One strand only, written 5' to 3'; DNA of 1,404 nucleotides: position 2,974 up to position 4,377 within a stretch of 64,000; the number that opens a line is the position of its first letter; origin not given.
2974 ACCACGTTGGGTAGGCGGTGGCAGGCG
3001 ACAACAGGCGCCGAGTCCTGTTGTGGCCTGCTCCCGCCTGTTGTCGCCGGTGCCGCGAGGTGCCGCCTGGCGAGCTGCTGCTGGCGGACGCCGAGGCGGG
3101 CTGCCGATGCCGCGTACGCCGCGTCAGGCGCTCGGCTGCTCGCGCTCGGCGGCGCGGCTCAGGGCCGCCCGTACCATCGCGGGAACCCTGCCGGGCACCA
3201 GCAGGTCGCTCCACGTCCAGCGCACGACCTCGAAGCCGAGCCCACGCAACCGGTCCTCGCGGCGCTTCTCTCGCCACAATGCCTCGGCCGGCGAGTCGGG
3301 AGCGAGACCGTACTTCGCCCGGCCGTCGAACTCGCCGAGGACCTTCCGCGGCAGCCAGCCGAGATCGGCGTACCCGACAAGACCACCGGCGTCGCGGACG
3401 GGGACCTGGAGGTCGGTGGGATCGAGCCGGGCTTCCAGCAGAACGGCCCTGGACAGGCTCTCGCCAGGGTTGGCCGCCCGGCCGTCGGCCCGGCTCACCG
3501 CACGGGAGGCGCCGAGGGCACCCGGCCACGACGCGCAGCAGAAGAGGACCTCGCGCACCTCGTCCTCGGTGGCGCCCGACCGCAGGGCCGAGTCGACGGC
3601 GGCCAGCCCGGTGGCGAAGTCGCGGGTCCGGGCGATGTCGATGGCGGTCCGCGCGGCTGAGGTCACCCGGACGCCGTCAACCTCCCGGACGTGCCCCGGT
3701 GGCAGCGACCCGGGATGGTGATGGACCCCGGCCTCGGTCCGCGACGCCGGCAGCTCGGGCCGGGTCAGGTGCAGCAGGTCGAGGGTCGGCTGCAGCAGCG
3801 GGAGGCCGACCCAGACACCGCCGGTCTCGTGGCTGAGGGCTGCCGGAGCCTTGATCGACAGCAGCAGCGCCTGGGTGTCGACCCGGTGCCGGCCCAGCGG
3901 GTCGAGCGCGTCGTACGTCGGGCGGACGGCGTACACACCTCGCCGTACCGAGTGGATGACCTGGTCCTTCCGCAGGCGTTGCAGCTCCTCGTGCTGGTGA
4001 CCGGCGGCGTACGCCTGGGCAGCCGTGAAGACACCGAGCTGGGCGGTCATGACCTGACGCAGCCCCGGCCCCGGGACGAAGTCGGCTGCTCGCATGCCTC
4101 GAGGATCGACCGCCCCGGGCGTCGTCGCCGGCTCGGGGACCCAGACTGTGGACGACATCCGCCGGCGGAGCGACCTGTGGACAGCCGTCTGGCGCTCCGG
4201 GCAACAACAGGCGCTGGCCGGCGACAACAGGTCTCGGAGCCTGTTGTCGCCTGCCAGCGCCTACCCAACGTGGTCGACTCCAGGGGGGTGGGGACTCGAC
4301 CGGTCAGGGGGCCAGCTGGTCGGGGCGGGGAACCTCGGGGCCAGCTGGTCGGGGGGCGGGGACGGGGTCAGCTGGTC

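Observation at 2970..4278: DUF559 endonuclease-fold gene boxed in by 79-bp inverted repeats with nested hairpins: candidate novel selfish cassette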

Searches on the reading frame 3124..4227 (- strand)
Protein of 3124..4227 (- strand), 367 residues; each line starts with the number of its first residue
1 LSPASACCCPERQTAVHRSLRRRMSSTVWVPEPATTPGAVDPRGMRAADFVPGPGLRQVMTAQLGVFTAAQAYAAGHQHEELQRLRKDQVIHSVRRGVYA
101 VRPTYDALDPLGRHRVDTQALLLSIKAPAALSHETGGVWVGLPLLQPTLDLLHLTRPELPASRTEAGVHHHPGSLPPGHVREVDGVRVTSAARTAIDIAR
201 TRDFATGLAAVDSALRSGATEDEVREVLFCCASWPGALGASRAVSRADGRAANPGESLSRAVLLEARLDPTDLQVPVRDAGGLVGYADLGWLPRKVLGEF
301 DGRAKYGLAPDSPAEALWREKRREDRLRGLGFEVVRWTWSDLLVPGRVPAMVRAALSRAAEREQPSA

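Call 7: search_protein_families(library=pfam, proteins=[window:3124-4227:-], max_evalue=0.01)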
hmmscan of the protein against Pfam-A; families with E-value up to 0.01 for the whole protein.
window:3124-4227:- (367 aa): 0 families

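Call 8: search_protein_families(library=ncbifam, proteins=[window:3124-4227:-], max_evalue=0.01)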
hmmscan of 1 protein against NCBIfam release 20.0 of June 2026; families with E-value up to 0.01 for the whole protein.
window:3124-4227:- (367 aa): 0 families

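Call 9: search_protein_families(library=padloc, proteins=[window:3124-4227:-], max_evalue=0.01)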
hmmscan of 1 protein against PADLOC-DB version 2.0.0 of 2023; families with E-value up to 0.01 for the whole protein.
window:3124-4227:- (367 aa): 12 families
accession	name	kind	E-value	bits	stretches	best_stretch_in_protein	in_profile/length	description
PDLC02228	AbiEi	-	1.7e-20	71.3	1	56-243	30-196/216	AbiEi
PDLC02249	AbiEi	-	6.9e-17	59.8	1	56-220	8-164/184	AbiEi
PDLC02231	AbiEi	-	2.8e-13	48.3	1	56-234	10-192/280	AbiEi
PDLC02260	AbiEi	-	5e-09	34.1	1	56-186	7-128/131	AbiEi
PDLC02244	AbiEi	-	8e-08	29.9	1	58-102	12-56/292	AbiEi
PDLC02225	AbiEi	-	1.8e-07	29.1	1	57-103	11-56/198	AbiEi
PDLC02259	AbiEi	-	3.7e-07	27.8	1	66-223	1-161/191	AbiEi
PDLC02239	AbiEi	-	1.7e-05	22.6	1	65-100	10-45/195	AbiEi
PDLC02283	AbiEi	-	0.00018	19.3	0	60-101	13-54/201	AbiEi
PDLC02269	AbiEi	-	0.0003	18.2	0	183-217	128-162/251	AbiEi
PDLC02265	AbiEi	-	0.00064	17.5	0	61-101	11-51/198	AbiEi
PDLC02270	AbiEi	-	0.0056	13.8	0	72-134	25-84/265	AbiEi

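Call 10: search_protein_families(library=pfam, proteins=[window:3124-4095:-], max_evalue=10)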
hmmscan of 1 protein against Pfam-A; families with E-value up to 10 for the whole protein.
window:3124-4095:- (323 aa): 2 families
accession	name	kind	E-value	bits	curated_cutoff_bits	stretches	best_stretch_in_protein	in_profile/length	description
PF02627.25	CMD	-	0.08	13.4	23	1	152-199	32-78/84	Carboxymuconolactone decarboxylase family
PF13338.12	AbiEi_4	-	0.13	12.9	25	1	19-57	10-48/49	Transcriptional regulator, AbiEi antitoxin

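Call 11: search_solved_structures(query=window:3124-4095:-, max_evalue=10)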
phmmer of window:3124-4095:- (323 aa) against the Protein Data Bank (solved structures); distinct sequences matched with E-value up to 10: 17.
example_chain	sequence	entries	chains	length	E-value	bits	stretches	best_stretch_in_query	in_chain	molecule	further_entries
5tw1_D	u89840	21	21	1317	0.0064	19.1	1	157-267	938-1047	DNA-directed RNA polymerase subunit beta'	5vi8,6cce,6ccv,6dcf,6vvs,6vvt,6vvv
5vi5_D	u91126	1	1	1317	0.0064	19.1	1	157-267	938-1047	DNA-directed RNA polymerase subunit beta'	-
6eyd_D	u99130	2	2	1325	0.0065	19.1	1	157-267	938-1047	DNA-directed RNA polymerase subunit beta'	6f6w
5uh5_D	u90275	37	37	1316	0.049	16.2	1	158-269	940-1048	DNA-directed RNA polymerase subunit beta'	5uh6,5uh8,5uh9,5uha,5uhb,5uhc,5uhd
5zx2_D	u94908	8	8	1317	0.049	16.2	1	158-269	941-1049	DNA-directed RNA polymerase subunit beta'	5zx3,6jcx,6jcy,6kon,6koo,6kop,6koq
10mi_D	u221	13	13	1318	0.049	16.2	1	158-269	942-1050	DNA-directed RNA polymerase subunit beta'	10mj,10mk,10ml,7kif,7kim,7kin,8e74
7q4u_D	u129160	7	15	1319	0.049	16.2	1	158-269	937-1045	DNA-directed RNA polymerase subunit beta'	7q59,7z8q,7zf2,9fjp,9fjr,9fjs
7pp4_d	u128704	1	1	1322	0.049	16.2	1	158-269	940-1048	DNA-directed RNA polymerase subunit beta'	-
6bzo_D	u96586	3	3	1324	0.049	16.2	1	158-269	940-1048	DNA-directed RNA polymerase subunit beta'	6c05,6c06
9m98_D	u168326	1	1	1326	0.05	16.2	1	158-269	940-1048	DNA-directed RNA polymerase subunit beta'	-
9m9d_D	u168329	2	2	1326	0.05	16.2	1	158-269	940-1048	DNA-directed RNA polymerase subunit beta'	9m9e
6c04_D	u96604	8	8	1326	0.05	16.2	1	158-269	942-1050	DNA-directed RNA polymerase subunit beta'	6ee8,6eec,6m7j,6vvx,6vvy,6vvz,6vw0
9e7v_D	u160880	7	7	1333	0.05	16.2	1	158-269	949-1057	DNA-directed RNA polymerase subunit beta'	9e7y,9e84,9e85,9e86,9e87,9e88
6edt_D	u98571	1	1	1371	0.052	16.1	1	158-269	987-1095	DNA-directed RNA polymerase subunit beta'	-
4ldq_A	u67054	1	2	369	0.094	15.3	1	144-188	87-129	Methylthioribose-1-phosphate isomerase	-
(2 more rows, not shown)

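Call 12: find_homologous_proteins(query=window:3127-4095:-, max_evalue=0.00001)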
Query window:3127-4095:- (323 aa): 666 proteins with E <= 0.00001 among 8000 candidates; the best 120 are listed.
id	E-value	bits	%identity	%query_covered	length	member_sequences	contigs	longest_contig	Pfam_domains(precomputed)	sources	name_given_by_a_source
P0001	7.7e-209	711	100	100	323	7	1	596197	-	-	-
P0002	8.1e-148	510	73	100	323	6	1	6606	-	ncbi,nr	ncbi:MAG: hypothetical protein LH461_08070 [Spirochaetaceae bacterium]|nr:hypothetical protein [Spir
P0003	1.2e-146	506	75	98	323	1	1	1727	-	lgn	-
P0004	1.0e-144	500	75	97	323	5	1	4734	PF09407.17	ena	-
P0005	2.3e-132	459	67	98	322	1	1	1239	-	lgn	-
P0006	6.3e-127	441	69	89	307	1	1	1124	PF09407.17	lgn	-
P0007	2.0e-124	433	67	95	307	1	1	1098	PF09407.17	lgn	-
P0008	3.6e-121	423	66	94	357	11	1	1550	PF09407.17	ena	-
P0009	1.3e-118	414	64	94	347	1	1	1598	PF09407.17,PF13338.13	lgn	-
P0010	1.7e-117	410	62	98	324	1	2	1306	PF09407.17,PF13338.13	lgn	-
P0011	1.5e-116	407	62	97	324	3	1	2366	-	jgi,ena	-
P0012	2.5e-114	400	66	93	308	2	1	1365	PF09407.17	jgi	jgi:hypothetical protein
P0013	1.8e-113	397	62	93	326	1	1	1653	-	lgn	-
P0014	5.3e-113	396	64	89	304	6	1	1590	-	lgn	-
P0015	5.4e-113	396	62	92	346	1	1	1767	PF09407.17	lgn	-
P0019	6.9e-112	392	63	100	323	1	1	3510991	PF09407.17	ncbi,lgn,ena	-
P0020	2.6e-111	390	61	96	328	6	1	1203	PF09407.17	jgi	jgi:hypothetical protein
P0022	7.4e-111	389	62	98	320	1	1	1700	PF13338.13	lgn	-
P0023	2.6e-110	387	59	98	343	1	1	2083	PF09407.17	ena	-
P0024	3.4e-110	386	61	93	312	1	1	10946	PF09407.17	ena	-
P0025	5.9e-110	386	61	91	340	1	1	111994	PF09407.17,PF13338.13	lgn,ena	-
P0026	4.2e-109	383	59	92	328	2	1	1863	PF13338.13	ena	-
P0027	1.7e-108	381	61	92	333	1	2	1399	PF09407.17,PF13338.13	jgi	jgi:hypothetical protein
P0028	3.0e-108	380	58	97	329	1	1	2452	PF09407.17,PF13338.13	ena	-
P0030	9.5e-108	378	61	94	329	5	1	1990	PF13338.13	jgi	jgi:hypothetical protein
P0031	1.5e-107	378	58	98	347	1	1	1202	PF09407.17,PF13338.13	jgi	jgi:predicted transcriptional regulator of viral defense system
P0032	2.5e-107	377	60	98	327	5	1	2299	PF09407.17,PF13338.13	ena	-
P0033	3.6e-107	377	61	94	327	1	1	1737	PF09407.17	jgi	jgi:hypothetical protein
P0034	6.7e-107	376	62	92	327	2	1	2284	PF09407.17,PF13338.13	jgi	jgi:predicted transcriptional regulator of viral defense system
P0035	1.2e-106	375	61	91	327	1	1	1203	PF09407.17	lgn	-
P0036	1.3e-106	375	60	93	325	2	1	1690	PF13338.13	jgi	jgi:hypothetical protein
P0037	1.9e-106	374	58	96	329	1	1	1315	PF09407.17,PF13338.13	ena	-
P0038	3.8e-106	373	59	96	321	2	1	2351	PF09407.17,PF13338.13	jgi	jgi:hypothetical protein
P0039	5.0e-106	373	56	98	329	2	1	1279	PF13338.13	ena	-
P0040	2.3e-105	371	62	94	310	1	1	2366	PF09407.17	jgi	jgi:predicted transcriptional regulator of viral defense system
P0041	2.4e-105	371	61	93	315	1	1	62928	PF13338.13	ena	-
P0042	8.9e-105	369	58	92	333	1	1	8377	PF09407.17,PF13338.13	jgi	jgi:predicted transcriptional regulator of viral defense system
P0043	9.3e-105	369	59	97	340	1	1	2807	PF09407.17,PF13338.13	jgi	jgi:hypothetical protein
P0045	2.9e-104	367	58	96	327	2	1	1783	PF13338.13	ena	-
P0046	4.4e-104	366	60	95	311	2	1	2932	PF09407.17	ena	-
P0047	6.3e-104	366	59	95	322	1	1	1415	PF09407.17,PF13338.13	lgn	-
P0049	4.4e-103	363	57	94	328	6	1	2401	PF09407.17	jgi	jgi:hypothetical protein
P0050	3.6e-102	360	59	94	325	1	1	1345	PF09407.17,PF13338.13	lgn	-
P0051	3.5e-101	357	57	97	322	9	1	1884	PF09407.17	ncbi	-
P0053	1.4e-99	352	58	93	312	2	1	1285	PF13338.13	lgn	-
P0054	2.0e-97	345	61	84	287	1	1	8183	PF09407.17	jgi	jgi:hypothetical protein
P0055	1.8e-96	341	56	93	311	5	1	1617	PF09407.17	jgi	jgi:hypothetical protein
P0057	4.2e-94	334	60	80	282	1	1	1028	PF09407.17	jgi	jgi:hypothetical protein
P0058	6.3e-92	326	54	94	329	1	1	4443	PF13338.13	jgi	jgi:hypothetical protein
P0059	2.2e-86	308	54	89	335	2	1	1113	PF13338.13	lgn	-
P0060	2.6e-86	308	53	93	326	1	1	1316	PF13338.13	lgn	-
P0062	2.7e-85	305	54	86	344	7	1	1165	PF09407.17,PF13338.13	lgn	-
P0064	3.1e-84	301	51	97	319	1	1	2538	PF13338.13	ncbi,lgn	-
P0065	3.2e-84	301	54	90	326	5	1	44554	PF13338.13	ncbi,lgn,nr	ncbi:MAG: type IV toxin-antitoxin system AbiEi family antitoxin domain-containing protein [Spirochae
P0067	3.9e-84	301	61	76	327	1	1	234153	PF09407.17,PF13338.13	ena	-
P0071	1.2e-82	296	53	97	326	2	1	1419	PF13338.13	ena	-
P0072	1.8e-82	295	51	90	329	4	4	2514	PF13338.13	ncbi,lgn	ncbi:MAG TPA: type IV toxin-antitoxin system AbiEi family antitoxin domain-containing protein [Nocar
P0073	4.3e-82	294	52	93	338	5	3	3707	PF13338.13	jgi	jgi:hypothetical protein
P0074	1.0e-81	293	52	97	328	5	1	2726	PF13338.13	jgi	jgi:hypothetical protein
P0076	1.9e-80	289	49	95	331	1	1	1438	PF13338.13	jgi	-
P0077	7.9e-80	287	50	93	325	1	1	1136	PF13338.13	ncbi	-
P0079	1.2e-79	286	48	97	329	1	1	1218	PF13338.13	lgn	-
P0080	1.9e-79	285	51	91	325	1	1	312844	PF13338.13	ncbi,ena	-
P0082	7.2e-79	284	51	94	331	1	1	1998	PF13338.13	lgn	-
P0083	7.2e-79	284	51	91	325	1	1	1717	PF13338.13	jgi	jgi:hypothetical protein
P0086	8.4e-78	280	52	95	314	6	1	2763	PF09407.17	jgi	jgi:hypothetical protein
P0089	2.0e-76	275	49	96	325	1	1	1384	PF09407.17,PF13338.13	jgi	jgi:Transcriptional regulator, AbiEi antitoxin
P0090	3.9e-76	275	51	89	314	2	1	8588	PF09407.17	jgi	jgi:hypothetical protein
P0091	6.2e-76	274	50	96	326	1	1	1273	PF13338.13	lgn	-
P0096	2.6e-74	269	52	88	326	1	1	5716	PF13338.13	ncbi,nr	ncbi:MAG: type IV toxin-antitoxin system AbiEi family antitoxin domain-containing protein [Sporichth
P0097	3.5e-74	268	48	96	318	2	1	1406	PF13338.13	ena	-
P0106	1.5e-72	263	48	98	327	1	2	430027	PF13338.13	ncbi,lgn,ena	-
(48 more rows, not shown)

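Call 13: find_encoding_contigs(protein=P0002, flank=5000, max_places=4)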
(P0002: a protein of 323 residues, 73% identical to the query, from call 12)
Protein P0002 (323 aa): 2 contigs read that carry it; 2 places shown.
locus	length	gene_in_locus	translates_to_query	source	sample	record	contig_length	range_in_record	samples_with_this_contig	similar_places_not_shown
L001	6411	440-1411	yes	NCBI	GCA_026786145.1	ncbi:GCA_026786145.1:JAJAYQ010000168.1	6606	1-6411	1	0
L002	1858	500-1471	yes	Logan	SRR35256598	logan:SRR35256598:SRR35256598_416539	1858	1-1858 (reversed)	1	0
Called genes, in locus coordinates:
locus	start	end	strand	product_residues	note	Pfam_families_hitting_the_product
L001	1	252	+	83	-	?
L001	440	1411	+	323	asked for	-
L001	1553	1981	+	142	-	PF11349:DUF3151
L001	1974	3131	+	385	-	PF13091:PLDc_2, PF00614:PLDc (faint), PF13091:PLDc_2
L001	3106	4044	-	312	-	PF00781:DAGK_cat, PF19279:YegS_C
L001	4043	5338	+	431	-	PF00709:Adenylsucc_synt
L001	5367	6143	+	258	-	PF02089:Palm_thioest (faint), PF07819:PGAP1 (faint), PF01674:Lipase_2 (weak)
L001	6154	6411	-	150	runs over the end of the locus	PF13489:Methyltransf_23, PF08241:Methyltransf_11, PF13649:Methyltransf_25, PF01209:Ubie_methyltran (weak)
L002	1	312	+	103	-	?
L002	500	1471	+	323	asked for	-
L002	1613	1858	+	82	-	?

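Call 14: find_encoding_contigs(protein=P0004, flank=5000, max_places=4)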
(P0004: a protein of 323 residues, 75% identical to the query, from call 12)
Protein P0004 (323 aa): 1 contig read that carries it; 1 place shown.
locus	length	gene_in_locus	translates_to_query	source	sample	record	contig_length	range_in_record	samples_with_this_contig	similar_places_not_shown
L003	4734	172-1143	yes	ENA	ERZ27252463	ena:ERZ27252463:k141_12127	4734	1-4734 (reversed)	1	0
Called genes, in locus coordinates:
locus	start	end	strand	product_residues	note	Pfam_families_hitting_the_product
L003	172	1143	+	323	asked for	PF09407:AbiEi_1 (faint)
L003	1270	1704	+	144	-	PF11349:DUF3151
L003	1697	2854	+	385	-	PF13091:PLDc_2, PF00614:PLDc (faint), PF13091:PLDc_2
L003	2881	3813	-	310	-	PF00781:DAGK_cat, PF19279:YegS_C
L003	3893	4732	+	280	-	?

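Call 15: find_encoding_contigs(protein=P0019, flank=6000, max_places=4)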
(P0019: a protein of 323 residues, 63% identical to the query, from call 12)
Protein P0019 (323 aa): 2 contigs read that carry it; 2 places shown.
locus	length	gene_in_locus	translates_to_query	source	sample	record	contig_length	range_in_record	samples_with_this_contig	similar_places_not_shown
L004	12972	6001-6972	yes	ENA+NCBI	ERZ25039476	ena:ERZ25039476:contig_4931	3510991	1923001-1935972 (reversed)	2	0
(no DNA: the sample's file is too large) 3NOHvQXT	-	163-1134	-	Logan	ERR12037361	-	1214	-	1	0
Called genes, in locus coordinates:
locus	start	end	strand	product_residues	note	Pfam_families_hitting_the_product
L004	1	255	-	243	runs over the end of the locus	PF09335:VTT_dom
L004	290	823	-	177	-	PF13464:RodZ_C (faint)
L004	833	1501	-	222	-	PF09335:VTT_dom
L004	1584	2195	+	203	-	PF00588:SpoU_methylase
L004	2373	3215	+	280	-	PF00583:Acetyltransf_1 (weak)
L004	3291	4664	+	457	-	PF01266:DAO (faint), PF03486:HI0933_like (faint), PF07992:Pyr_redox_2, PF13450:NAD_binding_8 (faint), PF13738:Pyr_redox_3 (weak), PF00070:Pyr_redox, PF02852:Pyr_redox_dim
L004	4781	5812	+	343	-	PF01116:F_bP_aldolase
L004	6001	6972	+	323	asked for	PF09407:AbiEi_1 (faint)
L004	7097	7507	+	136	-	PF11349:DUF3151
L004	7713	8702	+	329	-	PF13412:HTH_24 (faint)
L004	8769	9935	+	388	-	PF13091:PLDc_2, PF00614:PLDc (faint), PF13091:PLDc_2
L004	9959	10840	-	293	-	PF00781:DAGK_cat, PF19279:YegS_C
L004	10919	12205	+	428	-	PF00709:Adenylsucc_synt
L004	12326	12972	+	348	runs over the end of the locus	PF02128:Peptidase_M36 (weak), PF02868:Peptidase_M4_C (weak)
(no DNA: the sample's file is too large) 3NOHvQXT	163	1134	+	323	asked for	PF09407:AbiEi_1 (faint)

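Call 19: find_related_loci(query=A2, collection=genome_contigs, flank=4000)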
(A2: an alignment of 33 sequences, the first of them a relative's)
Query A2 (323 aa) in genome_contigs; peptide patterns used: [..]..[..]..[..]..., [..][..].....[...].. (x = any residue, [..] = any of these).
599 stretches matched a pattern (row limit reached: there are more); 591 encode a relative of the query (tblastn E <= 1e-3); the best 80 are kept; 80 distinct loci.
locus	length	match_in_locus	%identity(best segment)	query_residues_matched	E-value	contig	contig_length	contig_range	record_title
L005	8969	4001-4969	63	1-323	8e-113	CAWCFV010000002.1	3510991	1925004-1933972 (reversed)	MAG: uncultured Actinomycetota bacterium isolate MFD01275.bin.1.13 genome assembly, contig: contig_4931, whole genome sh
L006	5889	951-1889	58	12-320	3e-102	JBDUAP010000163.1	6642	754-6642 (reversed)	MAG: Sporichthyaceae bacterium isolate cluster4_bin.194 NODE_39915_length_6642_cov_8.121148, whole genome shotgun sequen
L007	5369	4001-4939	50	10-318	2e-83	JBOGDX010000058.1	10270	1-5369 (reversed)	MAG: Actinomycetes bacterium isolate SD8021_metabat2.bin.5 NODE_242_length_10270_cov_1.224194, whole genome shotgun sequ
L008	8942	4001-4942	51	10-321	5e-83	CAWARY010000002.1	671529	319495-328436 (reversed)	MAG: uncultured Actinomycetota bacterium isolate MFD02581.bin.1.161 genome assembly, contig: contig_10351, whole genome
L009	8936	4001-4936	52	10-315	9e-77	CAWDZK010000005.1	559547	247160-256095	MAG: uncultured Actinomycetota bacterium isolate MFD01275.bin.1.75 genome assembly, contig: contig_3816, whole genome sh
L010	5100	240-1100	52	19-301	4e-76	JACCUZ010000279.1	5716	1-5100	MAG: Sporichthyaceae bacterium isolate MGR_bin113 SD2897-2912_k127_4435610, whole genome shotgun sequence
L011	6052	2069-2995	48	10-308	1e-75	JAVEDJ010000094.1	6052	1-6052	MAG: Actinomycetota bacterium isolate BP_174 scaffold_497144, whole genome shotgun sequence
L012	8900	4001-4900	47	10-304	2e-74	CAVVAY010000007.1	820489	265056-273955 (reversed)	MAG: uncultured Actinomycetota bacterium isolate MFD04212.bin.1.215 genome assembly, contig: contig_5452, whole genome s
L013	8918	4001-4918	47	6-304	6e-69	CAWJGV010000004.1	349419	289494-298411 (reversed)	MAG: uncultured Actinomycetes bacterium isolate MFD00392.bin.2.313 genome assembly, contig: contig_15916, whole genome s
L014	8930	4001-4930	42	10-323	2e-62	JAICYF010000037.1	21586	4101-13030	MAG: Acidothermaceae bacterium isolate LS_ISSM_2_bin.15 k141_1787534_length_21586_cov_22.5857, whole genome shotgun sequ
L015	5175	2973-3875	40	19-323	5e-56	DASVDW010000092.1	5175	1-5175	MAG TPA_asm: Acidothermaceae bacterium isolate SMAG_U2044 k141_842464, whole genome shotgun sequence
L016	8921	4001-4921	39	12-314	1e-54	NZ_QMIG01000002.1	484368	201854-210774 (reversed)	Phytoactinopolyspora halophila strain YIM 96934 Scaffold2_1, whole genome shotgun sequence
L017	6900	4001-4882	40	21-313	7e-55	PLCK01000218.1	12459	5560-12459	MAG: Actinomycetota bacterium isolate palsa_607 73.20111000_P3M.104_contig_22142, whole genome shotgun sequence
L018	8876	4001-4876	43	12-298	2e-54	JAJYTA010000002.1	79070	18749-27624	MAG: Actinomycetes bacterium isolate DX1.bin79 NODE_391_length_79070_cov_4.394221, whole genome shotgun sequence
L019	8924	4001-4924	39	10-314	9e-54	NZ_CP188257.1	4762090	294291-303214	Angustibacter sp. McL0619 chromosome, complete genome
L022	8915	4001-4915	41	19-318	5e-53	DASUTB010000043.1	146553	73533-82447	MAG TPA_asm: Jiangellaceae bacterium isolate SMAG_U1751 k141_1270883, whole genome shotgun sequence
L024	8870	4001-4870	41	32-322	2e-52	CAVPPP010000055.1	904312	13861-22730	MAG: uncultured Actinomycetota bacterium isolate MFD10113.bin.2.145 genome assembly, contig: contig_6120, whole genome s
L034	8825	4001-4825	39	32-304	4e-46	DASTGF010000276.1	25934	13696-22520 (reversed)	MAG TPA_asm: Microlunatus sp. isolate SMAG_U23 k141_298773, whole genome shotgun sequence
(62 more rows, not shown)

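Call 29: search_dna_similar(query=window:3127-4095:-, collection=plasmids, mode=protein, max_rows=25)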
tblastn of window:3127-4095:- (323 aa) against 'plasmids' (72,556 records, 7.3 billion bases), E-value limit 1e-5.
Records with a match: 4; places in all: 4; records where one place covers at least 80% of the query: 1.
Best place of each record, by identity: <60% 4.
By first word of the organism name: Tsukamurella 3; Collinsella 1.
By predicted mobility (MOB-suite, as given by PLSDB): non-mobilizable 4.
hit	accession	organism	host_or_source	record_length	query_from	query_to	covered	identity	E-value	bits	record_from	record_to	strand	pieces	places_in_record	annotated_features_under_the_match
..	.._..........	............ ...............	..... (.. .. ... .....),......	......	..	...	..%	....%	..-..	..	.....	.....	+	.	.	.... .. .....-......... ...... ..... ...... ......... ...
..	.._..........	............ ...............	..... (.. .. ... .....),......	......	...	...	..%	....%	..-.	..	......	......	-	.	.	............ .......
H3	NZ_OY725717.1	Collinsella aerofaciens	-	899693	134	311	55%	36.2%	4e-12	74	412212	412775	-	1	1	hypothetical protein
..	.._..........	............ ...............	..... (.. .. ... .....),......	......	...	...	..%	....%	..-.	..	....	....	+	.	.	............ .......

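Call 30: search_dna_similar(query=window:3127-4095:-, collection=phages, mode=protein, max_rows=15)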
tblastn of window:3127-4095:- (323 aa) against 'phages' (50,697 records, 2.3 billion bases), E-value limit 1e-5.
No match.
